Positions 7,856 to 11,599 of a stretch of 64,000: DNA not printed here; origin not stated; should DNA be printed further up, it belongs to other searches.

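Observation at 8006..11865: Operon of a 63-aa basic protein, tatA and an 1147-aa GH18-like/CE4/GT2 fusion (all-in-one PNAG-type synthase-deacetylase-hydrolase)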

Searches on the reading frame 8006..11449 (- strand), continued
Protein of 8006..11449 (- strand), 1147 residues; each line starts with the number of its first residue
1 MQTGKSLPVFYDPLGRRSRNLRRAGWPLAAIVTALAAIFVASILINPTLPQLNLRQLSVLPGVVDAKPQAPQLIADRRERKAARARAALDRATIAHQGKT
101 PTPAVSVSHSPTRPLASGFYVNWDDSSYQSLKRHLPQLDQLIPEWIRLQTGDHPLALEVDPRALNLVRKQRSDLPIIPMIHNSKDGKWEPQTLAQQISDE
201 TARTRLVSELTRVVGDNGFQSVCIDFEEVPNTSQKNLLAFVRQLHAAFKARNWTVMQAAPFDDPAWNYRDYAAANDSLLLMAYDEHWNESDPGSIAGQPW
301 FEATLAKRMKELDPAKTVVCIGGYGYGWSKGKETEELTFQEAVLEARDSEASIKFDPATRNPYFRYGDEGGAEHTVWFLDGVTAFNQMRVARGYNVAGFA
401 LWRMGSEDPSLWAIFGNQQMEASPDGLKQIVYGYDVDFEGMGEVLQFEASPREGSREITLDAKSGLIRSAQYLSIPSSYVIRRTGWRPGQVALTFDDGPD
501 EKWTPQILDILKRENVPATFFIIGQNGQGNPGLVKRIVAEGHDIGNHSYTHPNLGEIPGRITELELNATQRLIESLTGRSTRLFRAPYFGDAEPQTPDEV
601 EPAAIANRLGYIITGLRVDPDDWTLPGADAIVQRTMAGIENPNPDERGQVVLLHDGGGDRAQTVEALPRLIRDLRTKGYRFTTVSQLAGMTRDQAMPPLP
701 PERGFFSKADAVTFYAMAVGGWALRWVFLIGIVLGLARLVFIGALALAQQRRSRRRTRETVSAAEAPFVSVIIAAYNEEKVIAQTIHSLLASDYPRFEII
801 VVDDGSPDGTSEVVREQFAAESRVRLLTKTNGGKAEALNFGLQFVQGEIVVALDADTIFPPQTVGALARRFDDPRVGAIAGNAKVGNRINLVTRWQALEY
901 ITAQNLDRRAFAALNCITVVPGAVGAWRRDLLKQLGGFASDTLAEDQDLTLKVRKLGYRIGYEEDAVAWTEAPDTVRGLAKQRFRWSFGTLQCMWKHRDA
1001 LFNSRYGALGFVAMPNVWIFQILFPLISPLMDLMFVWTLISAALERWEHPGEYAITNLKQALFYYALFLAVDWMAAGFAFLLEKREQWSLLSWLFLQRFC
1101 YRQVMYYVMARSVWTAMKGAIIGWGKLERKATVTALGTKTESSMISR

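Call 12: find_related_loci(query=A1, collection=genome_contigs, flank=6000)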
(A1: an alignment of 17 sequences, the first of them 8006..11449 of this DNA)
Query A1 (1147 aa) in genome_contigs; peptide patterns used: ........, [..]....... (x = any residue, [..] = any of these).
600 stretches matched a pattern (row limit reached: there are more); 593 encode a relative of the query (tblastn E <= 1e-3); the best 80 are kept; 80 distinct loci.
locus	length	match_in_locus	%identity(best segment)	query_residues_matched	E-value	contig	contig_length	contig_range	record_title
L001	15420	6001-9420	66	7-1133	0e+0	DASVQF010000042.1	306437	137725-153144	MAG TPA_asm: Pyrinomonadaceae bacterium isolate SMAG_U3200 k141_517923, whole genome shotgun sequence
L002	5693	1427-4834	63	8-1135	0e+0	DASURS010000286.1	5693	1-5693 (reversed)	MAG TPA_asm: Pyrinomonadaceae bacterium isolate SMAG_U1713 k141_981902, whole genome shotgun sequence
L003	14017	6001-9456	61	2-1133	0e+0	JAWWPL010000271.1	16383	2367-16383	MAG: Blastocatellia bacterium isolate BP_37 scaffold_472888, whole genome shotgun sequence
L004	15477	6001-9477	57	3-1135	0e+0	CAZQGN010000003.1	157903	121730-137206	MAG TPA_asm: uncultured Chloracidobacterium sp. isolate SRP257259_co1_251 genome assembly, contig: NODE_77_length_157903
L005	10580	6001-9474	61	8-1135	0e+0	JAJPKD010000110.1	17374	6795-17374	MAG: Acidobacteria bacterium isolate Centralia_MAG_6 k107_3932625, whole genome shotgun sequence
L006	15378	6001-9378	54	8-1137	0e+0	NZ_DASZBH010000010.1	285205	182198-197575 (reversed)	MAG: Frateuria sp. isolate SMAG_U6410 k141_52469, whole genome shotgun sequence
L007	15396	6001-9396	52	6-1137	0e+0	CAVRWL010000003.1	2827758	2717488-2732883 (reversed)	MAG: uncultured Alphaproteobacteria bacterium isolate MFD05502.bin.1.154 genome assembly, contig: contig_2711, whole gen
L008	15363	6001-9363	55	8-1134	0e+0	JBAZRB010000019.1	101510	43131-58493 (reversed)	MAG: Rhodanobacter sp. isolate SO_2017_GW1_138 NODE_1359_length_101510_cov_8.938895_OW334_2017, whole genome shotgun seq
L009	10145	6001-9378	50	8-1135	0e+0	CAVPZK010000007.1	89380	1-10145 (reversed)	MAG: uncultured Alphaproteobacteria bacterium isolate MFD04967.bin.1.154 genome assembly, contig: contig_18950, whole ge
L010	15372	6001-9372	51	8-1133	0e+0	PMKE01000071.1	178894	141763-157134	MAG: Alphaproteobacteria bacterium isolate fen_915 73.20120600_E2D.155_contig_3184, whole genome shotgun sequence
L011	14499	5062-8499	58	8-1135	0e+0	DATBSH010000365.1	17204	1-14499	MAG TPA_asm: Pyrinomonadaceae bacterium isolate SMAG_U4152 k141_1841138, whole genome shotgun sequence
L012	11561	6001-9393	49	8-1133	0e+0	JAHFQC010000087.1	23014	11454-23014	MAG: Alphaproteobacteria bacterium isolate nzgw541 NODE_826_length_23015_cov_3.312222, whole genome shotgun sequence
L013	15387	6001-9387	49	8-1133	0e+0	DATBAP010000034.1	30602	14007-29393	MAG TPA_asm: Rhizomicrobium sp. isolate SMAG_U5735 k141_1423258, whole genome shotgun sequence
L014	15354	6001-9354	47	6-1134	0e+0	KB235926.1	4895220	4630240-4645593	cyanobacterium PCC 7702 genomic scaffold Chl7702DRAFT_scaffold_0.1, whole genome shotgun sequence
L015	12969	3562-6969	48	8-1140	0e+0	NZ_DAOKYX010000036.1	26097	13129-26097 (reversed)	MAG: Parvibaculum sp. isolate AMR_MDS_0035 NODE_961_length_26097_cov_11.943322, whole genome shotgun sequence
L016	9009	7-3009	53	130-1133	0e+0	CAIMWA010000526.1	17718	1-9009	MAG: uncultured delta proteobacterium isolate VK_bin-2715 genome assembly, contig: bin-2715:526/685, whole genome shotgu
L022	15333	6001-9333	47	8-1133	0e+0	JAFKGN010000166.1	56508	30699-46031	MAG: Caulobacterales bacterium isolate SCN18_30_10_14_R3_P_69_10 SCN18_30_10_14_R3_P_scaffold_421, whole genome shotgun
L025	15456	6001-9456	45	8-1133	0e+0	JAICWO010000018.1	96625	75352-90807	MAG: Gemmatimonadaceae bacterium isolate LS_FP_2_bin.53 k141_4938576_length_96625_cov_49.5983, whole genome shotgun sequ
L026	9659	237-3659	44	9-1133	0e+0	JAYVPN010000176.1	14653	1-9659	MAG: Gemmatimonadota bacterium isolate GL72_DN_metabinner_28_sub GL72_DN_metabinner_28_sub_175, whole genome shotgun seq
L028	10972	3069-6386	43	8-1133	0e+0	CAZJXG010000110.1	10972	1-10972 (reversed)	MAG TPA_asm: uncultured Sphingomonas sp. isolate binchicken_co220_109 genome assembly, contig: NODE_3923_length_10972_co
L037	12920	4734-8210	45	8-1133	0e+0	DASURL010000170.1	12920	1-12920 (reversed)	MAG TPA_asm: Gemmatimonadaceae bacterium isolate SMAG_U1706 k141_1064789, whole genome shotgun sequence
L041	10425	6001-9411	46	2-1133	0e+0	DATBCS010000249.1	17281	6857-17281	MAG TPA_asm: Gemmatimonadales bacterium isolate SMAG_U5791 k141_200738, whole genome shotgun sequence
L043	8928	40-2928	48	165-1133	0e+0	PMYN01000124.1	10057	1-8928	MAG: Gemmatimonadetes bacterium isolate fen_1231 73.20110800_E2D.66_contig_124802, whole genome shotgun sequence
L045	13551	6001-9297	44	6-1133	0e+0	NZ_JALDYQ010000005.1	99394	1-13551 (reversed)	MAG: Sphingobium sp. isolate MCT-ROC-40 NODE_62_length_99394_cov_7.451796, whole genome shotgun sequence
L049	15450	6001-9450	57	8-1133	0e+0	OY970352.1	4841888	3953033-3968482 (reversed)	MAG: uncultured Acidobacteriota bacterium isolate MFD01916.bin.c.5 genome assembly, chromosome: 1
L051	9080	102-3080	44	118-1133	0e+0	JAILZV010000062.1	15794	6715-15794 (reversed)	MAG: Anoxybacillus sp. isolate HOT.CON.20 Contig62, whole genome shotgun sequence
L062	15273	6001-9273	38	47-1147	0e+0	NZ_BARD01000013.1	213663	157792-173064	Elizabethkingia meningoseptica ATCC 13253 = NBRC 12535, whole genome shotgun sequence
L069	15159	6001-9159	39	80-1133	0e+0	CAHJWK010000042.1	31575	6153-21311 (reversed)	Chitinophagaceae bacterium isolate Lichen_MAGs_lobaria6 genome assembly, contig: NODE_1638_length_31575_cov_2.743381, wh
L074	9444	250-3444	39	78-1133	0e+0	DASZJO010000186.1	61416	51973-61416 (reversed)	MAG TPA_asm: Puia sp. isolate SMAG_U6631 k141_7153170, whole genome shotgun sequence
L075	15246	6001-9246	39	93-1147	0e+0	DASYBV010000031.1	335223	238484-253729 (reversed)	MAG TPA_asm: Puia sp. isolate SMAG_U4916 k141_2519737, whole genome shotgun sequence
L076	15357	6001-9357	37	31-1133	0e+0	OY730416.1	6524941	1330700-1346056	MAG: uncultured Ferruginibacter sp. isolate 52100660-89e0-41f3-aa4d-b5ad2bee9e90 genome assembly, chromosome: 1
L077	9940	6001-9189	38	90-1133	0e+0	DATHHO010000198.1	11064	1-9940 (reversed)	MAG TPA_asm: Puia sp. isolate SMAG_U12502 k141_535844, whole genome shotgun sequence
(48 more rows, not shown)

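Call 15: find_encoding_contigs(protein=P0002, flank=6000, max_places=3)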
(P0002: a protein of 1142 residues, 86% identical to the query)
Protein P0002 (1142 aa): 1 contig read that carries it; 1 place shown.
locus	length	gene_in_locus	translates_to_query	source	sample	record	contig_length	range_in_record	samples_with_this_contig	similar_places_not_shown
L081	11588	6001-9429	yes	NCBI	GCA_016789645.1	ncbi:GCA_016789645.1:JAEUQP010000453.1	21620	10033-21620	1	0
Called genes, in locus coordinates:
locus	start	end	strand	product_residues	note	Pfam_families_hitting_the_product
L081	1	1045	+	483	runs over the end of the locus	PF02321:OEP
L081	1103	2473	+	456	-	PF25973:BSH_CzcB, PF25919:BSH_CusB (weak), PF25944:Beta-barrel_RND (faint), PF25954:Beta-barrel_RND_2, PF25975:CzcB_C (weak)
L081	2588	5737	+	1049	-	PF00873:ACR_tran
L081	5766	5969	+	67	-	PF02416:TatA_B_E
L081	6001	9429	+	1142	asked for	PF00704:Glyco_hydro_18, PF01522:Polysacc_deac_1, PF13506:Glyco_transf_21, PF00535:Glycos_transf_2, PF03142:Chitin_synth_2 (faint), PF10111:Glyco_tranf_2_2, PF13641:Glyco_tranf_2_3, PF13632:Glyco_trans_2_3, +1 more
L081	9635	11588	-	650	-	PF25183:OMP_b-brl_4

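Call 16: find_encoding_contigs(protein=P0009, flank=6000, max_places=3)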
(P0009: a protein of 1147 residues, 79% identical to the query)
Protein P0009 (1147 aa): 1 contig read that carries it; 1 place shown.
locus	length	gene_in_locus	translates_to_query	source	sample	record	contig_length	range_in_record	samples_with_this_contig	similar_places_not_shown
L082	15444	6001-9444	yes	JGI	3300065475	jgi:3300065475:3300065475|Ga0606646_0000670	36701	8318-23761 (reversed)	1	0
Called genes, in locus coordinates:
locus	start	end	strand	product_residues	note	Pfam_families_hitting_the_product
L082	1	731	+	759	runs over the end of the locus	PF07635:PSCyt1 (faint), PF07626:PSD3, PF07637:PSD5, PF07631:PSD4, PF07627:PSCyt3, PF07624:PSD2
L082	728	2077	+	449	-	PF07586:HXXSHH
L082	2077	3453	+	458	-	-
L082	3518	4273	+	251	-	PF08818:DUF1801 (faint), PF04237:YjbR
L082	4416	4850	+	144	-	PF02308:MgtC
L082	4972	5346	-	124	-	PF04972:BON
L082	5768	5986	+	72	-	PF02416:TatA_B_E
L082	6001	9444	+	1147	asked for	PF00704:Glyco_hydro_18, PF01522:Polysacc_deac_1, PF13506:Glyco_transf_21, PF00535:Glycos_transf_2, PF10111:Glyco_tranf_2_2 (weak), PF13641:Glyco_tranf_2_3, PF01644:Chitin_synth_1 (weak), PF13632:Glyco_trans_2_3, +1 more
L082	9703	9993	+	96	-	PF04226:Transgly_assoc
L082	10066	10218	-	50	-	-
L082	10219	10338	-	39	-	-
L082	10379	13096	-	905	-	PF12704:MacB_PCD, PF02687:FtsX, PF12704:MacB_PCD, PF02687:FtsX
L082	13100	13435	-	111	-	PF13601:HTH_34 (weak), PF03551:PadR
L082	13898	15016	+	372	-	PF06580:His_kinase, PF02518:HATPase_c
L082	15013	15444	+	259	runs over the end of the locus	PF00072:Response_reg, PF04397:LytTR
